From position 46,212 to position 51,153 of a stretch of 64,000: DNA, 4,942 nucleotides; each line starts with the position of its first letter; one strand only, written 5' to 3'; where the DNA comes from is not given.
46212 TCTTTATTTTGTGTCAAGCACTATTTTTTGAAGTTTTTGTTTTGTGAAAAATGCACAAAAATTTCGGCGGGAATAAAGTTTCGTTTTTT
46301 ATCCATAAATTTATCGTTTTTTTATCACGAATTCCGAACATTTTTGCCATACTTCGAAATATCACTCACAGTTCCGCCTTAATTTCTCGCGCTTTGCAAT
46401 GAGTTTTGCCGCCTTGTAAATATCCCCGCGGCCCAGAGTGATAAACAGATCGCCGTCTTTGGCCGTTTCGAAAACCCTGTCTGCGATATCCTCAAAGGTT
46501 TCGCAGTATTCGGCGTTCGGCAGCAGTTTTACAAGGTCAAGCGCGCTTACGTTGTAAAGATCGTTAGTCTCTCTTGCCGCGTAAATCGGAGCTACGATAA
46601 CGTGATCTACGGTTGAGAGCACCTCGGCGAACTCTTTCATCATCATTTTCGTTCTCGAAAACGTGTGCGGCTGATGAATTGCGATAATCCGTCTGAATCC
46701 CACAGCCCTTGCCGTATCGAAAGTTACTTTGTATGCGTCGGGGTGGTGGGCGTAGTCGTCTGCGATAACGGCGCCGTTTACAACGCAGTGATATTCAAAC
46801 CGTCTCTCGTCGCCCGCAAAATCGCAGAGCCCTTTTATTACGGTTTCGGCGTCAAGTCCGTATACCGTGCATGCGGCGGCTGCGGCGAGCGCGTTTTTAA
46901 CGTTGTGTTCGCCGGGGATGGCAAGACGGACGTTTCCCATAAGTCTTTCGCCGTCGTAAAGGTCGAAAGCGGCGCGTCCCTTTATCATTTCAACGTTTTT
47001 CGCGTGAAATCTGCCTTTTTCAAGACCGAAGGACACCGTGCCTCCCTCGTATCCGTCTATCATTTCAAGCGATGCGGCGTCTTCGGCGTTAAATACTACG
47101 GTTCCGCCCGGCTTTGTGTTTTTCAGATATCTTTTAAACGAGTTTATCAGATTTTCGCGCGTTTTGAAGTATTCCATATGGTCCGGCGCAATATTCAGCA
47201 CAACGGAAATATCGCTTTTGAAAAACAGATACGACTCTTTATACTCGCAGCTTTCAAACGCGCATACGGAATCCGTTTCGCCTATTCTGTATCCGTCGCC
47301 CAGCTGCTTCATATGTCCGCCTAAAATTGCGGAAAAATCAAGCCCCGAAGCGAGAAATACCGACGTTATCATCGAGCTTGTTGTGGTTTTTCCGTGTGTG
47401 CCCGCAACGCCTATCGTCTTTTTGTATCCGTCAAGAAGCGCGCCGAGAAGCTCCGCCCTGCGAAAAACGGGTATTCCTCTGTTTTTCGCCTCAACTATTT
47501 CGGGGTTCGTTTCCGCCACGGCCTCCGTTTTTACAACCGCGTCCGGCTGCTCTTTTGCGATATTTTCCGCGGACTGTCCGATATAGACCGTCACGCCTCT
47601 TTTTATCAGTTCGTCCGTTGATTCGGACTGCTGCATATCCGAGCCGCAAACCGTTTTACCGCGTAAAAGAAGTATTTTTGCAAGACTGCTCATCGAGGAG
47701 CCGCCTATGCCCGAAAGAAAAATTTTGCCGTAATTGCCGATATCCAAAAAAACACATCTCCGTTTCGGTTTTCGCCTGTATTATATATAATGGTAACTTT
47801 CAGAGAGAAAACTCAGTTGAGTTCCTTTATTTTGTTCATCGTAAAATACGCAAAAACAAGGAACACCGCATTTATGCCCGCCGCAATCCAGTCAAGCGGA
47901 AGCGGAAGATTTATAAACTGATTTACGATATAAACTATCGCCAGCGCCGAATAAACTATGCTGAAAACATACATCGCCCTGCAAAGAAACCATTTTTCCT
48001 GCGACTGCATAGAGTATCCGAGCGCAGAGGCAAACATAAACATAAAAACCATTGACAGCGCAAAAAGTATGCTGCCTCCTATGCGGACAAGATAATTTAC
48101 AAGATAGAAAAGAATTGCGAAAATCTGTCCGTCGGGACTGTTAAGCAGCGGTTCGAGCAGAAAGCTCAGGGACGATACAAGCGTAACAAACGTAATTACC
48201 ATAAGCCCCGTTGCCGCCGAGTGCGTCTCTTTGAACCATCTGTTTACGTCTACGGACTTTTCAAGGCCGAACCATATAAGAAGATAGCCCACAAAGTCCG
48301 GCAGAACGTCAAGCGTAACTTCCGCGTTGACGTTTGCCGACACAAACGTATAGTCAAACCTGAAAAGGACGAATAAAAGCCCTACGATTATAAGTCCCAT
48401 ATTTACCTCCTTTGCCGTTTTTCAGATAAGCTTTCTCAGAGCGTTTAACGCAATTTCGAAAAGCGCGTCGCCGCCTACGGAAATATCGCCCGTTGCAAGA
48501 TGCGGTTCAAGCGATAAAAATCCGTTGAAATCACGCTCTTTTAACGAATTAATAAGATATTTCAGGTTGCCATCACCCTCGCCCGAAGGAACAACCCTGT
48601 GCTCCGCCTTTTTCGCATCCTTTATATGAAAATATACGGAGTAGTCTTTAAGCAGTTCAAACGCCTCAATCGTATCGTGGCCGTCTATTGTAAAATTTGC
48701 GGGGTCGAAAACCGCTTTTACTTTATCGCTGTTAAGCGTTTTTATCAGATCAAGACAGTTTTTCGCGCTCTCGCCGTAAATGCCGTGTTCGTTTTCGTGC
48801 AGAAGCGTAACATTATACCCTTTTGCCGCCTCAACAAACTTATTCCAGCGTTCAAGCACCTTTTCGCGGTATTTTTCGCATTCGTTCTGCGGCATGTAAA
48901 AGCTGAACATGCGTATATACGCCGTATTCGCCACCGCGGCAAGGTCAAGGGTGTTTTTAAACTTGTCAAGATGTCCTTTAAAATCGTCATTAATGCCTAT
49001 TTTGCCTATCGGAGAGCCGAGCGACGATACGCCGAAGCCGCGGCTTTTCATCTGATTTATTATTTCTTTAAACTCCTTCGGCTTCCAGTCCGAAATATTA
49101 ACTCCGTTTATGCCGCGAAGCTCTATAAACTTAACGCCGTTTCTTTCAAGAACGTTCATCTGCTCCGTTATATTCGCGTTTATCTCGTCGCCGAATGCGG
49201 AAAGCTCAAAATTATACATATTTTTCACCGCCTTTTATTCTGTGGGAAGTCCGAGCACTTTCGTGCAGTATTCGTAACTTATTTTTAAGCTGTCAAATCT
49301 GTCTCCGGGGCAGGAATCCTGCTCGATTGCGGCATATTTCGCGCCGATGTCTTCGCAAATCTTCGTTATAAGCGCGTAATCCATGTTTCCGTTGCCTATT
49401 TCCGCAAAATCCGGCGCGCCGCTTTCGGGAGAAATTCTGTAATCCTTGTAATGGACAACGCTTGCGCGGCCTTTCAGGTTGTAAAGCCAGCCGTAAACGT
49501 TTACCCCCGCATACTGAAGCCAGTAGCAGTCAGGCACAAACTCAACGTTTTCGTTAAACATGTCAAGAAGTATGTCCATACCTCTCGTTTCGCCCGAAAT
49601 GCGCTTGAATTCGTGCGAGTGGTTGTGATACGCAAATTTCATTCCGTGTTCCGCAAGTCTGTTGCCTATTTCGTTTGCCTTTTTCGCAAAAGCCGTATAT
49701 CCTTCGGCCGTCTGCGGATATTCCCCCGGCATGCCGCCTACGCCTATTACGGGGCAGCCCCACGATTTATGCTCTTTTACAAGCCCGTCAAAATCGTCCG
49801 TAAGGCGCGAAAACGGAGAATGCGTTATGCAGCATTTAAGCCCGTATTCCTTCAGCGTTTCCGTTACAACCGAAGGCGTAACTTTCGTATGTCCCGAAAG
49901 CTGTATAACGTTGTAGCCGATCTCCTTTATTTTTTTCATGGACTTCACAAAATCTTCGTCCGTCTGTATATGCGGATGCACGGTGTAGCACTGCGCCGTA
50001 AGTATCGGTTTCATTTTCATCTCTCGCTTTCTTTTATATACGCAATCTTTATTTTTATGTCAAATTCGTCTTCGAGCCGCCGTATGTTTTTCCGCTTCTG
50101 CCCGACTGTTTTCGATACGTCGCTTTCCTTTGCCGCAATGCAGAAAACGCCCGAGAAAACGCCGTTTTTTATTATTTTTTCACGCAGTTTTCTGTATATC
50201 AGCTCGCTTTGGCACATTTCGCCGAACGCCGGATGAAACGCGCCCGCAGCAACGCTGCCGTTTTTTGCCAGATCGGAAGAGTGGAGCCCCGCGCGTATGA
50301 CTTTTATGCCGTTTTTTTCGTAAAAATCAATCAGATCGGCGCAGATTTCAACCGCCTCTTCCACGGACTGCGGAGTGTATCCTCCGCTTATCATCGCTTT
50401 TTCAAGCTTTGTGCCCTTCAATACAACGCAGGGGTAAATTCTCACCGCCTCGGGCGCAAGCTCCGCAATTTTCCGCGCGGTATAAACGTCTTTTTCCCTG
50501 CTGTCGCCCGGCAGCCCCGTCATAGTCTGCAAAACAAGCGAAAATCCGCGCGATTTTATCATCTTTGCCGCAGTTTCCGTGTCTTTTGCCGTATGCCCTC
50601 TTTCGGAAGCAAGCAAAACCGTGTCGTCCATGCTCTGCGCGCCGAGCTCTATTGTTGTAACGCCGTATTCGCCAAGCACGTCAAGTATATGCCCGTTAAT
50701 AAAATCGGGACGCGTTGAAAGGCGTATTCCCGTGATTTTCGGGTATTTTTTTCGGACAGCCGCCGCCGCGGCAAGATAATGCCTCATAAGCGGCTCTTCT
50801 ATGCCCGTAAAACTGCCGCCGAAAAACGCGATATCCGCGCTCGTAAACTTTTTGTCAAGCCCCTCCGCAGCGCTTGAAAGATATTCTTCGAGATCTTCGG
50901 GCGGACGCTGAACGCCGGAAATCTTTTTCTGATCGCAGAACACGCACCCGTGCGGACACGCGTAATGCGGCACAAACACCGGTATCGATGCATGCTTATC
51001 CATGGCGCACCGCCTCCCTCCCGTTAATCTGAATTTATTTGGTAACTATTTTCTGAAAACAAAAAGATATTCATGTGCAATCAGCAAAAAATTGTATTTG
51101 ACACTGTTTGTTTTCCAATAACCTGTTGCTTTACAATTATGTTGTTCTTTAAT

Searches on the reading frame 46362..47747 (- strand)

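Call 6: search_protein_families(library=pfam, proteins=[window:46362-47747:-], max_evalue=0.001)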
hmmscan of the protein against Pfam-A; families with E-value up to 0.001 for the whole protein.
window:46362-47747:- (461 aa): 3 families
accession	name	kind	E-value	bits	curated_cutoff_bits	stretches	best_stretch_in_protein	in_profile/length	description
PF08245.18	Mur_ligase_M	-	4.1e-26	92.6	24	1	114-293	1-200/200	Mur ligase middle domain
PF01225.30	Mur_ligase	-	2.3e-24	86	21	1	13-108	6-94/95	Mur ligase family, catalytic domain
PF02875.26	Mur_ligase_C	-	6.6e-18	66.2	28.4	1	315-441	1-127/127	Mur ligase, glutamate ligase domain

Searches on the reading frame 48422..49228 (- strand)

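Call 6: search_protein_families(library=pfam, proteins=[window:48422-49228:-], max_evalue=0.001)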
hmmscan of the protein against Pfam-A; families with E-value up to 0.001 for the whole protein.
window:48422-49228:- (268 aa): 1 family
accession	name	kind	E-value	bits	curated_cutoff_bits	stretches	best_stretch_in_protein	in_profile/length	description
PF01261.30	AP_endonuc_2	-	1.5e-31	110.4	31.1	1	27-252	4-234/249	Xylose isomerase-like TIM barrel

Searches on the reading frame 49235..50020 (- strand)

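Call 6: search_protein_families(library=pfam, proteins=[window:49235-50020:-], max_evalue=0.001)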
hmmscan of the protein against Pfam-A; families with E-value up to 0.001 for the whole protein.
window:49235-50020:- (261 aa): 1 family
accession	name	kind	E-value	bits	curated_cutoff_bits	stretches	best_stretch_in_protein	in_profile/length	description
PF01261.30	AP_endonuc_2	-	4.9e-14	53.1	31.1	1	29-233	2-228/249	Xylose isomerase-like TIM barrel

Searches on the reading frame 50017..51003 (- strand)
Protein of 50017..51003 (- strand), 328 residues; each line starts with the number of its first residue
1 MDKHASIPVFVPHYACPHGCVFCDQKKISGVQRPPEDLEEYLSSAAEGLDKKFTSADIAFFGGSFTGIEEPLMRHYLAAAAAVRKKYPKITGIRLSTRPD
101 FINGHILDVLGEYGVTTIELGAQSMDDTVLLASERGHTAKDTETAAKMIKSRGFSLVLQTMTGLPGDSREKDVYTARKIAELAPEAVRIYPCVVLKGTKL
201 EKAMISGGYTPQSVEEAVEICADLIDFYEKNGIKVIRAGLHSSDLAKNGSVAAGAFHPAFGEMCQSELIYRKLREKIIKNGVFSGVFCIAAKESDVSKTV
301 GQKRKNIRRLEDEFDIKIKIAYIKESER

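Call 6: search_protein_families(library=pfam, proteins=[window:50017-51003:-], max_evalue=0.001)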
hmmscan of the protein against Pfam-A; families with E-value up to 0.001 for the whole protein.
window:50017-51003:- (328 aa): 2 families
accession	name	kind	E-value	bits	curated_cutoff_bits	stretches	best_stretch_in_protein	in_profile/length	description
PF04055.27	Radical_SAM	-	4e-20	73.1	29.5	1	12-171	3-158/166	Radical SAM superfamily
PF16199.10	Radical_SAM_C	-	2.6e-17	63.1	31.9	1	184-268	1-83/85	Radical_SAM C-terminal domain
